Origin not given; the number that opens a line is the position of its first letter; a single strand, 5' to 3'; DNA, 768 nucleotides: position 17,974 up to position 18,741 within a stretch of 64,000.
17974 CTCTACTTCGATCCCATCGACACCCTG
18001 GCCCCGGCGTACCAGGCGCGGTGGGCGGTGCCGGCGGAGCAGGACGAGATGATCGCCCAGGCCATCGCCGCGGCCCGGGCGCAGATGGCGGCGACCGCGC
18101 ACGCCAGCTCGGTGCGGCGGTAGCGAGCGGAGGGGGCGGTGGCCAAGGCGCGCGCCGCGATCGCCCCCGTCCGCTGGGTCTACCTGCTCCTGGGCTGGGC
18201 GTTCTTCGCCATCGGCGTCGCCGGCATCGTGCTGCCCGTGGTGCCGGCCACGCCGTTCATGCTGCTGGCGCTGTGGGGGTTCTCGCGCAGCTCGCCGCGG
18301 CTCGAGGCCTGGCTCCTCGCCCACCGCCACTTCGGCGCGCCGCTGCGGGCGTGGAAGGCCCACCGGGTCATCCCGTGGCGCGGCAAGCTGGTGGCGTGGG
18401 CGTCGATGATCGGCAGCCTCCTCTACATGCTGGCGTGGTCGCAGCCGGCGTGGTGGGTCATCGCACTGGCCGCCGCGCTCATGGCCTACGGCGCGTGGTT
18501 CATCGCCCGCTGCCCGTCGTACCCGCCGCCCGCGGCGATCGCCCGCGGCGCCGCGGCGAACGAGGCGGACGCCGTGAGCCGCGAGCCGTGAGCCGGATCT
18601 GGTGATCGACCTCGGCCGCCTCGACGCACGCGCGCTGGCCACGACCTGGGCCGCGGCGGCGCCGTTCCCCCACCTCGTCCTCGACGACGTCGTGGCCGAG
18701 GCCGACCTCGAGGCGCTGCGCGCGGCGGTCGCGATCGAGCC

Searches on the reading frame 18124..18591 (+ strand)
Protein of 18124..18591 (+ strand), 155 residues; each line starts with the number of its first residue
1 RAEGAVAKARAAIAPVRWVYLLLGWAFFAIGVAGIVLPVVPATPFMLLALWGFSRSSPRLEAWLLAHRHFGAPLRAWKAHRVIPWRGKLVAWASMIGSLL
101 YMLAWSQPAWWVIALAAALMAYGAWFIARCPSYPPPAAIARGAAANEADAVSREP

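Call 58: search_protein_families(library=pfam, proteins=[window:18124-18591:+], max_evalue=0.00001)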
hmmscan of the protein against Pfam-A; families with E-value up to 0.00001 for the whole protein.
window:18124-18591:+ (155 aa): 1 family
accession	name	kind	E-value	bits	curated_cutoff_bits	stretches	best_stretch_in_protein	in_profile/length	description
PF04304.18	DUF454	-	1.2e-34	119.2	35.1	1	17-131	1-114/115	Protein of unknown function (DUF454)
